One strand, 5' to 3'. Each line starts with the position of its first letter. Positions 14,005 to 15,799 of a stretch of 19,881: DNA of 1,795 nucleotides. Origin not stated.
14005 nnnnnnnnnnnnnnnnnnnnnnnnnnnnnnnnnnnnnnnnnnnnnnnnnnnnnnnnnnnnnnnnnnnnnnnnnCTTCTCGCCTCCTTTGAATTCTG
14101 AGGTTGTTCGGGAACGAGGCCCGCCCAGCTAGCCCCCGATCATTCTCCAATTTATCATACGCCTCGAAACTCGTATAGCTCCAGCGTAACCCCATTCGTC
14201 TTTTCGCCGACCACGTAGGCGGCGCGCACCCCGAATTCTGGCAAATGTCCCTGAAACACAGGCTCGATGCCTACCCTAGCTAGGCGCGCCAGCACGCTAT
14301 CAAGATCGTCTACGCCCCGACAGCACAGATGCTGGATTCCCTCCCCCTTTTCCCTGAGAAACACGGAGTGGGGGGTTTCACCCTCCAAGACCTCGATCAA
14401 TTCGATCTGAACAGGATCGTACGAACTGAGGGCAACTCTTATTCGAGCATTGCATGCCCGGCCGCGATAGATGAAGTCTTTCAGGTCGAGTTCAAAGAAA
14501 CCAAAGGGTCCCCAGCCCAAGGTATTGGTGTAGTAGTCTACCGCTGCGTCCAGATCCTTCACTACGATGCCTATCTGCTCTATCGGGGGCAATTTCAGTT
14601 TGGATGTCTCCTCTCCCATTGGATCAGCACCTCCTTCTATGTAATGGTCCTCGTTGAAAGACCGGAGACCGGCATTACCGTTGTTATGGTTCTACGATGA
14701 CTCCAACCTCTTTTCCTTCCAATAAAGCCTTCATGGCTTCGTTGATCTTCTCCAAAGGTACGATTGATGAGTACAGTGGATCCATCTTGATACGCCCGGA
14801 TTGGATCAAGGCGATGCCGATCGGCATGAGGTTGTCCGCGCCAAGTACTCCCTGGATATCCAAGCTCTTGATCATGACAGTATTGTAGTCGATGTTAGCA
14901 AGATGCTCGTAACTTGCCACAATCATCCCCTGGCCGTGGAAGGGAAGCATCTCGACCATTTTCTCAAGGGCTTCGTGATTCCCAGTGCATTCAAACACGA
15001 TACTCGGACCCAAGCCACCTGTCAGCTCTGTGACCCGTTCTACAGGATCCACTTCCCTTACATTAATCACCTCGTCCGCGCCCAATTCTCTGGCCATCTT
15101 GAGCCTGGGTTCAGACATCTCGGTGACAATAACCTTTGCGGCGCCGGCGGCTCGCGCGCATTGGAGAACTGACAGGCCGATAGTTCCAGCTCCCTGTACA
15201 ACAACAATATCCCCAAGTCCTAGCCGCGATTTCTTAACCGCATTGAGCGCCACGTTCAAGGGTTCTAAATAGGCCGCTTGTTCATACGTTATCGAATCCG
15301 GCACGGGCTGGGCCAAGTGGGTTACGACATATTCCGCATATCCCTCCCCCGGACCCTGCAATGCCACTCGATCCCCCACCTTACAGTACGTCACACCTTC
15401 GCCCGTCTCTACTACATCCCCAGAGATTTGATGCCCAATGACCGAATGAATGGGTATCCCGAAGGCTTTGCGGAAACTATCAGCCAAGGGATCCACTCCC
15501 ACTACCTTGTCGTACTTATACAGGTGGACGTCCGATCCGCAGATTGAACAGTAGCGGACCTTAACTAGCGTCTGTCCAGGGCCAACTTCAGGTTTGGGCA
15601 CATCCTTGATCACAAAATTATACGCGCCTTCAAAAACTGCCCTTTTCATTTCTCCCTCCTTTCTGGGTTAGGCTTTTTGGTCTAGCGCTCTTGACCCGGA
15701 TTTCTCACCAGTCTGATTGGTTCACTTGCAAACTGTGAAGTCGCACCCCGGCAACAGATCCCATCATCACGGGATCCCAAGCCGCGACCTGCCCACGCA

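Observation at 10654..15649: Tat-less, partner-less DmsA-type molybdopterin enzyme in a same-strand module with two paralogous MDR dehydrogenases and a VOC protein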

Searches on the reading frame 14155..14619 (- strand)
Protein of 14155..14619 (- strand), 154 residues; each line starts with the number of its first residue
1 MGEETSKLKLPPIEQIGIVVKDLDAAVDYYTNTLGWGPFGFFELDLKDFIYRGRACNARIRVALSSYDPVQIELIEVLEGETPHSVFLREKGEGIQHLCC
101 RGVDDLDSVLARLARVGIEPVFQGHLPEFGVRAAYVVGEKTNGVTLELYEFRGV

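Call 5: search_protein_families(library=pfam, proteins=[window:14155-14619:-])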
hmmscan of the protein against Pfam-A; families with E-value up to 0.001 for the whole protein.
window:14155-14619:- (154 aa): 2 families
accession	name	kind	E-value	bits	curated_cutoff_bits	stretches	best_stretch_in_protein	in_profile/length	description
PF13669.12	Glyoxalase_4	-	3.9e-17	63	27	1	15-133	2-107/109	Glyoxalase/Bleomycin resistance protein/Dioxygenase superfamily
PF00903.31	Glyoxalase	-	9.8e-07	29.6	20.6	1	13-121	2-96/121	Glyoxalase/Bleomycin resistance protein/Dioxygenase superfamily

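Call 6: search_protein_families(library=ncbifam, proteins=[window:14155-14619:-])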
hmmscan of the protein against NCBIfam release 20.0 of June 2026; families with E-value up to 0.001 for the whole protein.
window:14155-14619:- (154 aa): 2 families
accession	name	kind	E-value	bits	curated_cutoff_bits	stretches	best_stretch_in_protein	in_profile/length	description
TIGR03081.1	metmalonyl_epim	equivalog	2.5e-13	50.7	114.95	1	13-149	2-128/129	methylmalonyl-CoA epimerase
TIGR03645.1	glyox_marine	hypoth_equivalog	2.5e-06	27.6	262.05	0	15-36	7-28/162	lactoylglutathione lyase family protein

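Call 55: search_solved_structures(query=window:14155-14619:-, max_evalue=0.01)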
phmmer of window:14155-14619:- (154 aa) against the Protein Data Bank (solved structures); distinct sequences matched with E-value up to 0.01: 9.
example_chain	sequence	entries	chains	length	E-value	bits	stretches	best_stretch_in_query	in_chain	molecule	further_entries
3gm5_A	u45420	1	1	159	1.9e-11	47.4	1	13-149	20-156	Lactoylglutathione lyase and related lyases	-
6bu2_A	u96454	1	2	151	2.2e-08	37.5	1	12-150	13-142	Glyoxalase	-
3oa4_A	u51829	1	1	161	1.1e-05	28.7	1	58-148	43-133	glyoxalase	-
6xbs_A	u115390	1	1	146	2.4e-05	27.6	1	11-149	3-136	Methylmalonyl-CoA epimerase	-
6wf6_A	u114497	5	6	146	2.6e-05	27.5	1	11-149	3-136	Methylmalonyl-CoA epimerase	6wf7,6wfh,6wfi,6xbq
6xbv_A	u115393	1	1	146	3.2e-05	27.2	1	11-148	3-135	Methylmalonyl-CoA epimerase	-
6xbr_A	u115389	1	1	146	3.4e-05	27.1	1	11-149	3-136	Methylmalonyl-CoA epimerase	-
6xbt_A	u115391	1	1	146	6.2e-05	26.3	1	11-149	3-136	Methylmalonyl-CoA epimerase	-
1jc4_A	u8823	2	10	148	0.00079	22.7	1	13-151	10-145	Methylmalonyl-CoA epimerase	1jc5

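Call 58: find_related_loci(query=A2, collection=metagenome_contigs, flank=5000)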
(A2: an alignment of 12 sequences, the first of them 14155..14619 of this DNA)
Query A2 (154 aa) in metagenome_contigs; peptide patterns used: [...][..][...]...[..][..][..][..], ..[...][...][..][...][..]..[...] (x = any residue, [..] = any of these).
600 stretches matched a pattern (row limit reached: there are more); 427 encode a relative of the query (tblastn E <= 1e-3); the best 80 are kept; 79 distinct loci.
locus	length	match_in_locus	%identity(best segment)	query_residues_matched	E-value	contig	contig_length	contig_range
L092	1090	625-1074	57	4-154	6e-59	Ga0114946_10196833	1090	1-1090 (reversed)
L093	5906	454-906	55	1-152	4e-54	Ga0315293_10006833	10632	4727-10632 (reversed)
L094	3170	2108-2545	56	8-154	1e-53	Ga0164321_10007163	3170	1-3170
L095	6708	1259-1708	54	1-151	8e-54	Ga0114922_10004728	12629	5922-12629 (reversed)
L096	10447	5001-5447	54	3-152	7e-53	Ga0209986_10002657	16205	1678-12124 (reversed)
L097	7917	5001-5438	56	4-150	9e-53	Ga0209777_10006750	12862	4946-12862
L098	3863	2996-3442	53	3-152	7e-52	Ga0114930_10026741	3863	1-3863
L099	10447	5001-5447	53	3-152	8e-52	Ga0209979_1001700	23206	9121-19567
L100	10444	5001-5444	56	2-150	4e-51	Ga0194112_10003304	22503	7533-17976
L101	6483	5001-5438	56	4-150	3e-51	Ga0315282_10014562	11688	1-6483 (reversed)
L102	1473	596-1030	55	3-148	1e-50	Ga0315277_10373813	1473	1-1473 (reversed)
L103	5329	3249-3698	53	3-153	5e-49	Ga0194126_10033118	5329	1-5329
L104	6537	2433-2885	51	3-154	7e-49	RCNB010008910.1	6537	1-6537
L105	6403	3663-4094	57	3-150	4e-48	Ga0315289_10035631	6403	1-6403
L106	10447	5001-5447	49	3-152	7e-48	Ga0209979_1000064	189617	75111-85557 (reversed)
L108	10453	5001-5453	50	3-154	3e-47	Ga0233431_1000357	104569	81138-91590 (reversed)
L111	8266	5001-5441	49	3-150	2e-45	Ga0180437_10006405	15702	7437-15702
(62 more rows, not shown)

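Call 60: search_solved_structures(query=L111:5468-7681:+, max_evalue=1e-20)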
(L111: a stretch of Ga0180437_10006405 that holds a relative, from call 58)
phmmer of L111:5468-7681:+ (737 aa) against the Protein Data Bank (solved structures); distinct sequences matched with E-value up to 1e-20: 27.
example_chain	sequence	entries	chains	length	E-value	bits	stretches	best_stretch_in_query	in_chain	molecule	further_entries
2e7z_A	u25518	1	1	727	1.3e-98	334.5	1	12-714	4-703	Acetylene hydratase Ahy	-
7qv7_S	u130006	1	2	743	7.8e-59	203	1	12-688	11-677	Hydrogen dependent carbon dioxide reductase subunit FdhF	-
2vpw_A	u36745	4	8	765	1.5e-58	202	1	13-340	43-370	THIOSULFATE REDUCTASE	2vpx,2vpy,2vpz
1aa6_A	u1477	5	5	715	1.9e-52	181.8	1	12-329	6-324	FORMATE DEHYDROGENASE H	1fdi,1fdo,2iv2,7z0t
7bkb_D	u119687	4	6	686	5.4e-46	160.5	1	11-331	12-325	Formate dehydrogenase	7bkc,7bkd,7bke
9vap_A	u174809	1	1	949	1.2e-44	156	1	8-332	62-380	Formate dehydrogenase molybdopterin-binding subunit FdhA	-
7vw6_A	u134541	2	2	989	1.6e-42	149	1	11-331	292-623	Formate dehydrogenase | Tungsten-containing formate dehydrogenase alpha subunit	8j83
7e5z_A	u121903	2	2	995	1.7e-42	148.9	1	11-331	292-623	Formate dehydrogenase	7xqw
9t1s_L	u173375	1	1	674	1.5e-41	145.8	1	12-331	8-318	formate dehydrogenase (coenzyme F420)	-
2jio_A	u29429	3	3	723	1.2e-38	136.2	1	11-678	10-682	PERIPLASMIC NITRATE REDUCTASE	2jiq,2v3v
2jim_A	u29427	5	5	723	5.1e-38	134.1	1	11-678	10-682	PERIPLASMIC NITRATE REDUCTASE | PROTEIN (PERIPLASMIC NITRATE REDUCTASE)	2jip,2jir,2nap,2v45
6tg9_A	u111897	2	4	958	2.5e-37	131.8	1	6-684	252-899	Formate dehydrogenase subunit alpha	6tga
9wxb_B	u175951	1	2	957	1.5e-35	126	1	6-477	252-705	Formate dehydrogenase alpha subunit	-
7l5i_A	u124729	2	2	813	3.6e-31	111.5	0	73-290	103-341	Trimethylamine-N-oxide reductase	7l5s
5e7o_A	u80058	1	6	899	9.1e-30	106.8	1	43-248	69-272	DMSO reductase family type II enzyme, molybdopterin subunit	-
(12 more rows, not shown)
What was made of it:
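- The VOC partner is shared with acetylene-hydratase-like enzymes (call 60).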

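Call 61: search_protein_families(library=ncbifam, proteins=[L111:5468-7681:+, L108:5586-7796:+], max_evalue=1e-30)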
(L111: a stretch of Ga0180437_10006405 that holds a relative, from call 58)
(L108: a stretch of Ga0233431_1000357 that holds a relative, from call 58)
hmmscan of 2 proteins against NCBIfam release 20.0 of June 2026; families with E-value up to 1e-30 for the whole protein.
L111:5468-7681:+ (737 aa): 10 families
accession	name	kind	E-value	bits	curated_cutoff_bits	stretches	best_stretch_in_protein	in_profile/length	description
TIGR01591.1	Fdh-alpha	equivalog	3.5e-85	286.5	666.25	1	13-332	2-316/672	formate dehydrogenase subunit alpha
NF012032.0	PRK15488.1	equivalog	1.1e-74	251.8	694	1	11-523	45-534/759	thiosulfate reductase PhsA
TIGR02166.1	dmsA_ynfE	subfamily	8.8e-64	215.9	777.7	1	9-266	44-312/794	DMSO/selenate family reductase complex A subunit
NF047855.1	AssmNtatRedNasC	equivalog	1.9e-59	201.7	1100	1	7-296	18-307/708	assimilatory nitrate reductase catalytic subunit NasC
TIGR03479.1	DMSO_red_II_alp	subfamily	5.1e-53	180.4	984.75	1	43-248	100-303/913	molybdopterin-dependent oxidoreductase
NF041884.1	selenate_YnfF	exception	2.7e-46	157.9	1650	1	11-521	47-562/798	selenate/tellurate reductase subunit YnfF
NF011566.1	PRK14990.1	exception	9.6e-45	152.9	1600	1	8-258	58-325/814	dimethylsulfoxide reductase subunit A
NF041885.1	selenate_YnfE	exception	4.8e-44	150.4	1675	1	11-258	50-312/805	selenate/tellurate reductase subunit YnfE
TIGR00509.1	bisC_fam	subfamily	3.2e-40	138.1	1017.55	1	68-697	60-718/772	molybdopterin guanine dinucleotide-containing S/N-oxide reductase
NF011567.1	PRK14991.1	equivalog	3.8e-33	114.3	1750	0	410-484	613-689/1022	tetrathionate reductase subunit TtrA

L108:5586-7796:+ (736 aa): 10 families
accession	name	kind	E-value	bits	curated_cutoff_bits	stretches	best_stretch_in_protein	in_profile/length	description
TIGR01591.1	Fdh-alpha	equivalog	8.5e-91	305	666.25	1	13-334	2-319/672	formate dehydrogenase subunit alpha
NF012032.0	PRK15488.1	equivalog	3.3e-77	260.2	694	1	7-523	41-535/759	thiosulfate reductase PhsA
TIGR02166.1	dmsA_ynfE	subfamily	3.4e-66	223.8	777.7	1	10-262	45-309/794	DMSO/selenate family reductase complex A subunit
NF047855.1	AssmNtatRedNasC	equivalog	7.9e-58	196.3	1100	1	7-294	18-306/708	assimilatory nitrate reductase catalytic subunit NasC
TIGR03479.1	DMSO_red_II_alp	subfamily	6.3e-53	180.1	984.75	0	47-248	105-304/913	molybdopterin-dependent oxidoreductase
NF041885.1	selenate_YnfE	exception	7.7e-46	156.3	1675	1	6-342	45-414/805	selenate/tellurate reductase subunit YnfE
NF041884.1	selenate_YnfF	exception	7.9e-43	146.4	1650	1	14-363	50-425/798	selenate/tellurate reductase subunit YnfF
TIGR00509.1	bisC_fam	subfamily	4.9e-42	144.1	1017.55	1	20-695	4-717/772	molybdopterin guanine dinucleotide-containing S/N-oxide reductase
NF011566.1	PRK14990.1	exception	1.7e-39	135.5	1600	0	14-334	63-419/814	dimethylsulfoxide reductase subunit A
TIGR01553.1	formate-DH-alph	equivalog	9.2e-31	106.4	814.2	0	161-250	214-303/1009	formate dehydrogenase-N subunit alpha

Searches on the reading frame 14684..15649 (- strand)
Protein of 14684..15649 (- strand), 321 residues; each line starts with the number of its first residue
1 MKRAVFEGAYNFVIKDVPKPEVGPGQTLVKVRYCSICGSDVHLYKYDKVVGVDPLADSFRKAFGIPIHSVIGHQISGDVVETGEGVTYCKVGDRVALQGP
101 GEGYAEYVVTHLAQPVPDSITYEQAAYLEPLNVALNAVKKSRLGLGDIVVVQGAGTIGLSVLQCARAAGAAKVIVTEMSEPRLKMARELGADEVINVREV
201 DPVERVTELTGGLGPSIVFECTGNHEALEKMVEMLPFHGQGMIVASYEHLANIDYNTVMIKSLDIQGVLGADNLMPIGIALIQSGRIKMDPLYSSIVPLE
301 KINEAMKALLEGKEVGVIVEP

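Call 5: search_protein_families(library=pfam, proteins=[window:14684-15649:-])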
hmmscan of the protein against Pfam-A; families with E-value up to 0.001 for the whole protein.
window:14684-15649:- (321 aa): 4 families
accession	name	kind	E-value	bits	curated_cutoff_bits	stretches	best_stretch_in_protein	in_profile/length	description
PF00107.32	ADH_zinc_N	-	1.3e-28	99.9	31.8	1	157-274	2-119/129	Zinc-binding dehydrogenase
PF08240.17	ADH_N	-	8.3e-14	52.1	23.5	1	23-108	1-92/104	Alcohol dehydrogenase GroES-like domain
PF13602.12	ADH_zinc_N_2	-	3e-07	31.9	27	1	189-319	1-133/134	Zinc-binding dehydrogenase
PF16912.11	Glu_dehyd_C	-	1.4e-05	25.1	34.9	1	147-245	32-130/211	Glucose dehydrogenase C-terminus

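Call 6: search_protein_families(library=ncbifam, proteins=[window:14684-15649:-])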
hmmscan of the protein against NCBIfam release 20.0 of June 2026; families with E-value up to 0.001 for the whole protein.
window:14684-15649:- (321 aa): 24 families
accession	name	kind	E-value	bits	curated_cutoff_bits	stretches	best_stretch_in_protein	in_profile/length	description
TIGR00692.1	tdh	equivalog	4.6e-51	173.8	458.35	2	104-319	119-338/340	L-threonine 3-dehydrogenase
NF041097.1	keto_inos_dh_IolM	equivalog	2.5e-49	167.9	450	2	110-319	168-387/389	scyllo-inosose 3-dehydrogenase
NF003808.0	PRK05396.1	equivalog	1e-48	166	380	2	104-319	121-338/341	L-threonine 3-dehydrogenase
NF007489.0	PRK10083.1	equivalog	5.4e-31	107.8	376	2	103-307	116-321/339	Zn-dependent oxidoreductase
TIGR02824.1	quinone_pig3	subfamily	9e-30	103.8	296.8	1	9-268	12-262/325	putative NAD(P)H quinone oxidoreductase, PIG3 family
NF007375.0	PRK09880.1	equivalog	1e-28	100.1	469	2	103-308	125-329/344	L-idonate 5-dehydrogenase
TIGR03451.1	mycoS_dep_FDH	equivalog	6.1e-25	87.8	512.9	2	137-316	168-353/358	S-(hydroxymethyl)mycothiol dehydrogenase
NF006940.0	PRK09422.1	equivalog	1.2e-23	83.7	344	2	108-316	123-329/338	alcohol dehydrogenase AdhP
NF007642.0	PRK10309.1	equivalog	1.3e-23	83.8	550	1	103-308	116-332/347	galactitol-1-phosphate 5-dehydrogenase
TIGR03989.1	Rxyl_3153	subfamily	2.9e-23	82.7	440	1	136-318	177-368/370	NDMA-dependent alcohol dehydrogenase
TIGR03366.1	HpnZ_proposed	hypoth_equivalog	1.3e-20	73.8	328.1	2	115-268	124-278/315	putative phosphonate catabolism associated alcohol dehydrogenase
TIGR02818.1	adh_III_F_hyde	equivalog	4.8e-20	71.9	543.95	1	140-318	180-365/368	S-(hydroxymethyl)glutathione dehydrogenase/class III alcohol dehydrogenase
NF010344.0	PRK13771.1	subfamily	1.9e-19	69.8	349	2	115-318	131-329/334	putative alcohol dehydrogenase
TIGR01751.1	crot-CoA-red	equivalog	1.5e-18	66.7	378.55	2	103-208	141-252/398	crotonyl-CoA carboxylase/reductase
TIGR03201.1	dearomat_had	equivalog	4.4e-17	62.2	338.65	1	135-313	156-340/349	6-hydroxycyclohex-1-ene-1-carbonyl-CoA dehydrogenase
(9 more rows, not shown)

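Call 56: search_solved_structures(query=window:14684-15649:-, max_evalue=1e-15)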
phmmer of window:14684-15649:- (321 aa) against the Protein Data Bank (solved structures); distinct sequences matched with E-value up to 1e-15: 93 (the best 60 are shown).
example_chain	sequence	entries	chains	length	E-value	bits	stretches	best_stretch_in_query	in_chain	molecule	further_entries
6ie0_A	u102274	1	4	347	3.9e-46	161.2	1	96-321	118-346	(R,R)-butanediol dehydrogenase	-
1pl6_A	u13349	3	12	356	1.1e-42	149.9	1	115-313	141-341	Sorbitol dehydrogenase | human sorbitol dehydrogenase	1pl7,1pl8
3qe3_A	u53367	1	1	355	1.2e-41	146.4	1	114-317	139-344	Sorbitol dehydrogenase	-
3gfb_A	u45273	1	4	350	1.5e-38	136.3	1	113-318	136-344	L-threonine 3-dehydrogenase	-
2dfv_A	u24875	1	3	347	8.3e-37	130.6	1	104-315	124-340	Probable L-threonine 3-dehydrogenase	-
2d8a_A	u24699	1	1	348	8.4e-37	130.5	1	104-315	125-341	Probable L-threonine 3-dehydrogenase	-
3m6i_A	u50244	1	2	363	9.6e-34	120.5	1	119-310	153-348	L-arabinitol 4-dehydrogenase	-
2dq4_A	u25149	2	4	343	5.6e-33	118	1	102-321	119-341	L-threonine 3-dehydrogenase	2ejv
1e3j_A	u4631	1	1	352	2.7e-32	115.7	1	110-309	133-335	NADP(H)-DEPENDENT KETOSE REDUCTASE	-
5kia_A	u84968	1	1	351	1.6e-30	109.9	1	103-318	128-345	L-threonine 3-dehydrogenase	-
5vm2_A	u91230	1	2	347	7.5e-27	97.8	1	113-310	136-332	Alcohol dehydrogenase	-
3ip1_A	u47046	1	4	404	2.2e-26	96.3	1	126-314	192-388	Alcohol dehydrogenase, zinc-containing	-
7y9p_A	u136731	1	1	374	4.1e-26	95.4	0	115-240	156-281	Xylitol dehydrogenase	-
4oh1_A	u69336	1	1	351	4e-25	92.2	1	102-247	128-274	L-iditol 2-dehydrogenase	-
5o9d_A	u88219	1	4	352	7.6e-23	84.7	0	104-288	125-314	Alcohol dehydrogenase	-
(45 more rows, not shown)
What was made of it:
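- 14684..15649 (-): MDR-B, a 321-aa NAD(P)-dependent medium-chain dehydrogenase of the polyol, threonine or butanediol dehydrogenase type. Best PDB match is (R,R)-butanediol dehydrogenase, 3.9e-46 (call 56).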
